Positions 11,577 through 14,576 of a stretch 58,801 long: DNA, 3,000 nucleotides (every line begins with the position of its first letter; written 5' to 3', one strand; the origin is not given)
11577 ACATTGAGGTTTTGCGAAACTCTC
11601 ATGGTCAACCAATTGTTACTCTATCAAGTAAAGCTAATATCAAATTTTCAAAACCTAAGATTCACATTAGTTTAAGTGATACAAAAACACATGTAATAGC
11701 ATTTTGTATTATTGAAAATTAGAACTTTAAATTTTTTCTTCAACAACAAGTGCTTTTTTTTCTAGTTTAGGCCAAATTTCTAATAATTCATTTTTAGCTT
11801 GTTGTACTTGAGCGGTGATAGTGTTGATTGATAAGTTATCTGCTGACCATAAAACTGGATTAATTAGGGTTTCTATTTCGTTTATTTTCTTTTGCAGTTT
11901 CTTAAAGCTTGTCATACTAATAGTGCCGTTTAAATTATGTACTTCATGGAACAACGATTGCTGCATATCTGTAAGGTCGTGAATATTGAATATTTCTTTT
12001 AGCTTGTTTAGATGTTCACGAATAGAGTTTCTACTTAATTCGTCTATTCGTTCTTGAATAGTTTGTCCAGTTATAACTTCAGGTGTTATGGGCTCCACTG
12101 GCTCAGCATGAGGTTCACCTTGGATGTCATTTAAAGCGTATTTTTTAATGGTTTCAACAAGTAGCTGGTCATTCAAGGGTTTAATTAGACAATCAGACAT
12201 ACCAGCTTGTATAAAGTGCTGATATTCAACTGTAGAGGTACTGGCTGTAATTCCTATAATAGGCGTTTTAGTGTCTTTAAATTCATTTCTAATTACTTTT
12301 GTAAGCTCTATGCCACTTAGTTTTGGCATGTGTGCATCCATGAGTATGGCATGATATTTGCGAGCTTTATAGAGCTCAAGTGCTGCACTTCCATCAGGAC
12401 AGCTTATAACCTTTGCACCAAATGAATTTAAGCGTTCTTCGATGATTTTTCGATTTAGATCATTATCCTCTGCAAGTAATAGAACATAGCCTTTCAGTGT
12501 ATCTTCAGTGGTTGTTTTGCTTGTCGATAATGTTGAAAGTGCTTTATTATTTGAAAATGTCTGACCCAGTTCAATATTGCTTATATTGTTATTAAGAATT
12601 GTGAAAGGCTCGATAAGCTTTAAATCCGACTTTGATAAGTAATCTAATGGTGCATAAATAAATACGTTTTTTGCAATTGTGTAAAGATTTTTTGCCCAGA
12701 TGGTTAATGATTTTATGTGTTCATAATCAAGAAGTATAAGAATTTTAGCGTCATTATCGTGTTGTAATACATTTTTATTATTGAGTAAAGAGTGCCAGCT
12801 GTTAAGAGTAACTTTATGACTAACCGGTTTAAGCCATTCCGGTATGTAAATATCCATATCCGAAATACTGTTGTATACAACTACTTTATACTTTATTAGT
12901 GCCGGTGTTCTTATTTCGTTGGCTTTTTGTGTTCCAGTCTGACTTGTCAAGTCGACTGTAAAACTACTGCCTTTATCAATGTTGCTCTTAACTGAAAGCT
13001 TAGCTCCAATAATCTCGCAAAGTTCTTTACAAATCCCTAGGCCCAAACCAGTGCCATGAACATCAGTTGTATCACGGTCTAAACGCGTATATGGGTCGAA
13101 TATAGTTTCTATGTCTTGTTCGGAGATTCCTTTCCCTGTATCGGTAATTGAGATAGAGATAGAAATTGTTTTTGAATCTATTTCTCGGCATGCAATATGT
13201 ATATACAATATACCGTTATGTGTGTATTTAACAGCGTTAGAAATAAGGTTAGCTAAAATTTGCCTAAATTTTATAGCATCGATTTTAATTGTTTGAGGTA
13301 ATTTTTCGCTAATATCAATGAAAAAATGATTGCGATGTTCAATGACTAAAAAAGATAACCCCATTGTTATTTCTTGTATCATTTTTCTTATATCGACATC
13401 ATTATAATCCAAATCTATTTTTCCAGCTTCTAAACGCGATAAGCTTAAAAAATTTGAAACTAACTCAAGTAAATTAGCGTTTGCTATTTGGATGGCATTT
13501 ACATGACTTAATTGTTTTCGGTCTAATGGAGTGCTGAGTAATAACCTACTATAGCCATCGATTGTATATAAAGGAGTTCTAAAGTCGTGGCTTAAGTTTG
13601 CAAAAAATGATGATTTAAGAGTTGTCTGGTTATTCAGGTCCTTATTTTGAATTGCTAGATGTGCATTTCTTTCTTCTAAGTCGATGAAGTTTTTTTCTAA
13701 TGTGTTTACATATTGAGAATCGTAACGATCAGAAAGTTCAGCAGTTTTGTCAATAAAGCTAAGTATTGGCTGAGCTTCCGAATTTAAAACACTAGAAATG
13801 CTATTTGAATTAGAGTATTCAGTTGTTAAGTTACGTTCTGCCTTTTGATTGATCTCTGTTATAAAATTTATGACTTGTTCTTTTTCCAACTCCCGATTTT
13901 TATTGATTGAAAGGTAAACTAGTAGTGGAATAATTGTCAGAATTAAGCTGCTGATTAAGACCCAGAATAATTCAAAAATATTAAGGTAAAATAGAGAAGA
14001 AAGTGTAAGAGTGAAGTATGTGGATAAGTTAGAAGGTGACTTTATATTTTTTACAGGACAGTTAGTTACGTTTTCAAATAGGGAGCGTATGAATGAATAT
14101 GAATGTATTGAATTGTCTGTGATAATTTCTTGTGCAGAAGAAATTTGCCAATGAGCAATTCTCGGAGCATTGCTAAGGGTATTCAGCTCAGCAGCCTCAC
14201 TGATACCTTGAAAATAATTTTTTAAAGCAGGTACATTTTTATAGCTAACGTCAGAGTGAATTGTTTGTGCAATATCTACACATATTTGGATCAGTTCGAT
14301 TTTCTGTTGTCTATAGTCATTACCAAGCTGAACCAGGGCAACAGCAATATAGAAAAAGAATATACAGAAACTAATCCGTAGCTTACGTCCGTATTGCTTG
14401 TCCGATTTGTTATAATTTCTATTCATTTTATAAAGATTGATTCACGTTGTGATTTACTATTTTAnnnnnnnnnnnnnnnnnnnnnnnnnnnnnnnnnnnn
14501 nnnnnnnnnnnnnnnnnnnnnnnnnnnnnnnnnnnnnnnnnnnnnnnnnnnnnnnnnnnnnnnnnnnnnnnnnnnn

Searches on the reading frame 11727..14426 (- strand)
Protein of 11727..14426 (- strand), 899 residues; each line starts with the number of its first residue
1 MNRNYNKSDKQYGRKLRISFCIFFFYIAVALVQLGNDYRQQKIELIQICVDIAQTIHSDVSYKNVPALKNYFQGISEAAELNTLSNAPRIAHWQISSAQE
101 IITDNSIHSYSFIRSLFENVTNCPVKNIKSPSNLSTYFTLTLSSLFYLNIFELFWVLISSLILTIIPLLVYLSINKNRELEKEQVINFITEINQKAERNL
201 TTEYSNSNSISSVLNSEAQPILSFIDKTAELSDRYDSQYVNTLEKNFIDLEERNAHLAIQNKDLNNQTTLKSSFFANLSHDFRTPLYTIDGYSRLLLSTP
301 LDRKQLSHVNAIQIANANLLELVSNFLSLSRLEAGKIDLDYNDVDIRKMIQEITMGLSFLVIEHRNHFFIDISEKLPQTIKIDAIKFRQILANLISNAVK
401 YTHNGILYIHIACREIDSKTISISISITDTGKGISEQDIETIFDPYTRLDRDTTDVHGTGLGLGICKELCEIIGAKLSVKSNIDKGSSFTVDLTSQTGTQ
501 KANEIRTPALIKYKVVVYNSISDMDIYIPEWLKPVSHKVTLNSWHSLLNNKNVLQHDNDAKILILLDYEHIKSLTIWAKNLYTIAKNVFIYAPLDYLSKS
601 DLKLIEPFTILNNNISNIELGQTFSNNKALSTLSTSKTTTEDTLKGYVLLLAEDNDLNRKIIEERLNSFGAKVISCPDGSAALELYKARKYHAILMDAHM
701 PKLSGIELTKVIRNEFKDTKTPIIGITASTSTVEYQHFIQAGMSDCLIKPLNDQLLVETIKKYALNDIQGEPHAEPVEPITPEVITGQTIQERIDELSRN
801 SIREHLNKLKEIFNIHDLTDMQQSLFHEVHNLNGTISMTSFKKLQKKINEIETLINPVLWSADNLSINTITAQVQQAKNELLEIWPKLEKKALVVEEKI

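Call 25: search_protein_families(library=pfam, proteins=[window:11727-14426:-], max_evalue=0.00001)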
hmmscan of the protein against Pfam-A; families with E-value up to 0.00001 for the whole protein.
window:11727-14426:- (899 aa): 3 families
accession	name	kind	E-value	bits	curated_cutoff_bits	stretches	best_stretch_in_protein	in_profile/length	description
PF02518.31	HATPase_c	-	1e-23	84.3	26.4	1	383-493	2-107/111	Histidine kinase-, DNA gyrase B-, and HSP90-like ATPase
PF00072.30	Response_reg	-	8.4e-23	81.1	30.2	1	650-760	2-110/111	Response regulator receiver domain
PF00512.31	HisKA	-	3e-14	53.2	26.9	1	271-335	2-66/66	His Kinase A (phospho-acceptor) domain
